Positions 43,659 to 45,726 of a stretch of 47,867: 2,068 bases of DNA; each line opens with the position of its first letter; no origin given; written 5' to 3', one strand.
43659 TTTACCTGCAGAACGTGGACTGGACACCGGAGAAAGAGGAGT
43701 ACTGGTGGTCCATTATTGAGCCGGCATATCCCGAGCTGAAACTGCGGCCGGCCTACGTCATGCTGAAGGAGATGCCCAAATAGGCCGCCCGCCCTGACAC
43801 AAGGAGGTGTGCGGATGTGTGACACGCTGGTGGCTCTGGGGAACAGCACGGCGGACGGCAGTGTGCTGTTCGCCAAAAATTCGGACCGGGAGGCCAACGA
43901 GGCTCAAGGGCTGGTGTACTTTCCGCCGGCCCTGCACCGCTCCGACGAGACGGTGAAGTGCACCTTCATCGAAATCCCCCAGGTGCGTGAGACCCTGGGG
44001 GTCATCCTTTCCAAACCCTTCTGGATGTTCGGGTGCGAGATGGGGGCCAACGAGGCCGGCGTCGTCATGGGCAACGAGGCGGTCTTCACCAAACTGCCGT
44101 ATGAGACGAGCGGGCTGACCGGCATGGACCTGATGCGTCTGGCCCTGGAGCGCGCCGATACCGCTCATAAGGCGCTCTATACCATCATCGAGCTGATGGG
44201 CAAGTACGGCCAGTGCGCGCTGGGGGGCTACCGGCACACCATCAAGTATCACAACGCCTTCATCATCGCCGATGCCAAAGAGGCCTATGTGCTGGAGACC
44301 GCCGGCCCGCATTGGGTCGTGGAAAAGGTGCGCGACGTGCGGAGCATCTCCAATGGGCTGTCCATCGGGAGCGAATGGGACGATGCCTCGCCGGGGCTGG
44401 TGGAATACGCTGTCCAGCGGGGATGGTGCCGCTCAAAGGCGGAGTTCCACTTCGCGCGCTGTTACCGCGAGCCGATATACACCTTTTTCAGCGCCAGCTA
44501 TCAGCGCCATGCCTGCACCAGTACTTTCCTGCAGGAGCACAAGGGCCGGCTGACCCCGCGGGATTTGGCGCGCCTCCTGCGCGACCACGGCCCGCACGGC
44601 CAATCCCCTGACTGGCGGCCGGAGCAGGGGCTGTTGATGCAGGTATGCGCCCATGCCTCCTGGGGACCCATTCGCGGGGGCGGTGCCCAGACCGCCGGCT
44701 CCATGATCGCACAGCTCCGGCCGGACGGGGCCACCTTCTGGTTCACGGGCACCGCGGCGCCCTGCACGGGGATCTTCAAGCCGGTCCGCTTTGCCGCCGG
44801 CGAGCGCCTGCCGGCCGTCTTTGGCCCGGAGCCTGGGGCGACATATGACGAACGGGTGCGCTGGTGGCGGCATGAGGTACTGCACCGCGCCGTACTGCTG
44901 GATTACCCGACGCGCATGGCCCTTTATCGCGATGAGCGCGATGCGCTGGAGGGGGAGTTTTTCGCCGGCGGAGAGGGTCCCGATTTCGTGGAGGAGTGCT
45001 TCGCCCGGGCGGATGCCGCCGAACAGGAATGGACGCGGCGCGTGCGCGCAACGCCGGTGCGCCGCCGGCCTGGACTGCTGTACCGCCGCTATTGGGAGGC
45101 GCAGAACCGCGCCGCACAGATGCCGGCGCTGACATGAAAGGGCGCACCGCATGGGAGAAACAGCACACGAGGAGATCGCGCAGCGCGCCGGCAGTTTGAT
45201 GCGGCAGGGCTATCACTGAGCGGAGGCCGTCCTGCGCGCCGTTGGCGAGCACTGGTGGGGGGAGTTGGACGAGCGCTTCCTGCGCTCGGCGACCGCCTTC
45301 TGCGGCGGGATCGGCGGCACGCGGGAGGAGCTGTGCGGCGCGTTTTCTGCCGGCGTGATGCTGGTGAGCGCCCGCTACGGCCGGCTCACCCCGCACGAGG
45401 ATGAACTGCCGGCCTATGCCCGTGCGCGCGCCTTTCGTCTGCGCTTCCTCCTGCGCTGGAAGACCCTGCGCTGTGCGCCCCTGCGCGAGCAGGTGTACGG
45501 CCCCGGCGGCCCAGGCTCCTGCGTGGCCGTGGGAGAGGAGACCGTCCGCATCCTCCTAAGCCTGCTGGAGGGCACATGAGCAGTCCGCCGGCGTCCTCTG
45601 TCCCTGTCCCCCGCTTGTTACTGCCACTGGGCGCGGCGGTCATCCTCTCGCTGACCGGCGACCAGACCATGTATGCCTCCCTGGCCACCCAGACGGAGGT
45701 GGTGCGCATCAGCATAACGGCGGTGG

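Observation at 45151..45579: In-frame UGA at the first invariant Cys of a C-GCAxxG-C-C redox protein: candidate selenoprotein split by ORF calling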

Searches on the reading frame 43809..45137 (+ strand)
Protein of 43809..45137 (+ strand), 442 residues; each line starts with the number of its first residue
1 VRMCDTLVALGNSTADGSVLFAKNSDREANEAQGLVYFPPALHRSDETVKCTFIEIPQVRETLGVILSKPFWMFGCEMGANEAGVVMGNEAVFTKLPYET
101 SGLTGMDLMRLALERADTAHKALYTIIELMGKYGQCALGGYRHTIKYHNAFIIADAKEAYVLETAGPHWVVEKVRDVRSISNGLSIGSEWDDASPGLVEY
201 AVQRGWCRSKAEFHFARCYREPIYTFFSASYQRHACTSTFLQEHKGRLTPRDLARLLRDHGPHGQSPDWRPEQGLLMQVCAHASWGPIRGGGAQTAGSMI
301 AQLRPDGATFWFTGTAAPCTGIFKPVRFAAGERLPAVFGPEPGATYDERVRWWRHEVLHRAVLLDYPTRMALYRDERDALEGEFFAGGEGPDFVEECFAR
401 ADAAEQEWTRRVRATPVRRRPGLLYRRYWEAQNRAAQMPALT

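Call 34: search_protein_families(library=pfam, proteins=[window:43809-45137:+], max_evalue=0.00001)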
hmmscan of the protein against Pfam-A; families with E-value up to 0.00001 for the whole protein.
window:43809-45137:+ (442 aa): 1 family
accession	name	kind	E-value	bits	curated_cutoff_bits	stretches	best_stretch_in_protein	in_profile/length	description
PF03577.20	Peptidase_C69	-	2.6e-07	30.4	23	1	4-176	2-178/402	Peptidase family C69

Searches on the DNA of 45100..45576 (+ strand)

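Call 73: build_rna_model(alignment_id=A7, structure=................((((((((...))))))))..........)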
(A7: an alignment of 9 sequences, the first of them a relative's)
Model R1 built from alignment A7 (9 sequences, 45 columns); structure: as given.
model positions 45; base pairs 8; branch points 0; effective number of sequences 9; information 1.044 bits per position. Calibrated on 0.2 Mb of random sequence (short: E-values are rough).
structure used (alignment columns):
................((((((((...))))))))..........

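Call 74: search_with_rna_model(model_id=R1, source=window, filters=off, max_evalue=10, show_alignments=1)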
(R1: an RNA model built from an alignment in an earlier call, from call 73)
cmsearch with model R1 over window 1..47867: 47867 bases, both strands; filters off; matches with E-value up to 10: 13.
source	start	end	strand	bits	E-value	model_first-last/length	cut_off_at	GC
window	45217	45261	+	37.2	1.8e-07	1-45/45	no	0.76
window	5535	5547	+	12.6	0.18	20-32/45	no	0.77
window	4940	4954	+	10.3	0.68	19-33/45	no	0.53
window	24333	24343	+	10.2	0.7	21-31/45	no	0.91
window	29982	29998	+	9.7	0.95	18-34/45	no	0.76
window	2419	2435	+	7.7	3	18-34/45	no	0.65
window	22959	22969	+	7.6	3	21-31/45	no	0.82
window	3851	3865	+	7.1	4.1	19-33/45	no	0.93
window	2975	2983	+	6.6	5.3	22-30/45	no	0.89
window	17542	17550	+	6.6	5.3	22-30/45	no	0.89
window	5535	5547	-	6.6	5.4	20-32/45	no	0.77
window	33641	33651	+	5.7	8.8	21-31/45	no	0.91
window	5269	5279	+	5.6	9.3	21-31/45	no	0.73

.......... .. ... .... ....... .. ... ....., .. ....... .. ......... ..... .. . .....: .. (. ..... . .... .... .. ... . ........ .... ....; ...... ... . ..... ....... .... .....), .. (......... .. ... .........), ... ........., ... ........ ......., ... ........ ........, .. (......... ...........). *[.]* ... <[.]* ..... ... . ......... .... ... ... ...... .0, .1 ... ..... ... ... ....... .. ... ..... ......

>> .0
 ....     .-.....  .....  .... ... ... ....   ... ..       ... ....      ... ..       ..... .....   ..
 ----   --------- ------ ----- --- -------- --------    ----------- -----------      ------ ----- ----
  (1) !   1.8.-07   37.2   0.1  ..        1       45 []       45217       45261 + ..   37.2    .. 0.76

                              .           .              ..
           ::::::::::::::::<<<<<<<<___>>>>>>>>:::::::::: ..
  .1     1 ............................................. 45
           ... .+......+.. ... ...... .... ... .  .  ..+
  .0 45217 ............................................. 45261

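Call 90: search_rna_families(source=window, start=45100, end=45400, threshold=evalue, max_evalue=10)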
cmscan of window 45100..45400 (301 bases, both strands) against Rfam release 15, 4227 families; matches with E-value up to 10: 0.
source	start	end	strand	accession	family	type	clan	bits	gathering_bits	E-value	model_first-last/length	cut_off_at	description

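Call 94: search_with_rna_model(model_id=R1, sources=[L001, L002, L003, L004, L005, L008, L009, L011, L013, L015, L018, L021, L022, L023, L024], max_evalue=10)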
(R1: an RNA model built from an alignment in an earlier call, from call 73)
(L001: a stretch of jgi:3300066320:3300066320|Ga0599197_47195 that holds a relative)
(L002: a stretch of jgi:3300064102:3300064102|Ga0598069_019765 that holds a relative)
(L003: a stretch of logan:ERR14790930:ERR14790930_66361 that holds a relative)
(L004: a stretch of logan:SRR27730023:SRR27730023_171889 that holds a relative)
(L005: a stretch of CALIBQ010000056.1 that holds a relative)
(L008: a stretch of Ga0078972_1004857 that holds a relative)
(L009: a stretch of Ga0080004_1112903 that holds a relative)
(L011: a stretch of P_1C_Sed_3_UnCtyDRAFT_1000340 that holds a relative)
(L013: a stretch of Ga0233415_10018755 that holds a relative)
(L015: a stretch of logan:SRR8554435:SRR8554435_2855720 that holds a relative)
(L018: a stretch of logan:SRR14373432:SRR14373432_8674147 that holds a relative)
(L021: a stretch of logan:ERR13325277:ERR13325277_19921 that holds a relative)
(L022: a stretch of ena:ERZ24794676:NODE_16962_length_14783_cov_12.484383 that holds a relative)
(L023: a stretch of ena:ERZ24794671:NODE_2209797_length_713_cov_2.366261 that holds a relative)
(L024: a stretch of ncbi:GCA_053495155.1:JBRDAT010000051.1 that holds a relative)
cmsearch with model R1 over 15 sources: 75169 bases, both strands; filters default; matches with E-value up to 10: 22.
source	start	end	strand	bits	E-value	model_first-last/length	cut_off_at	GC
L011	2998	3042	+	56.9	4.2e-12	1-45/45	no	0.53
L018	724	768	+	56.1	6.9e-12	1-45/45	no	0.51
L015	288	332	+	55.7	8.3e-12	1-45/45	no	0.58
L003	3620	3664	+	43.5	7.9e-09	1-45/45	no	0.67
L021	1567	1611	+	42.8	1.2e-08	1-45/45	no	0.67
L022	433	477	+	42.8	1.2e-08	1-45/45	no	0.67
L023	160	204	+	42.8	1.2e-08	1-45/45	no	0.67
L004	1064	1108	+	39.3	8.6e-08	1-45/45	no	0.71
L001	4446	4490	+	37.2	2.9e-07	1-45/45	no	0.76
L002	1315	1359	+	37.2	2.9e-07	1-45/45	no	0.76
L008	2998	3042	+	37.2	2.9e-07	1-45/45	no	0.76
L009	2998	3042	+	37.2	2.9e-07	1-45/45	no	0.76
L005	9995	10039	+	36.7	3.7e-07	1-45/45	no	0.71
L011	2871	2918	-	11.9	0.43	1-45/45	no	0.46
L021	1579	1601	-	11.6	0.5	17-39/45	no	0.7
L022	445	467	-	11.6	0.5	17-39/45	no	0.7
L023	172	194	-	11.6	0.5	17-39/45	no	0.7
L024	1570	1614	+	11.1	0.68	1-45/45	no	0.62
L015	304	322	-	10.4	0.98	17-35/45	no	0.74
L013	1942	1973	+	7.6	4.7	1-45/45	no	0.5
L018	737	758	-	7.4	5.3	17-38/45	no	0.59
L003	3194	3206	+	6.9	6.9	20-32/45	no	0.85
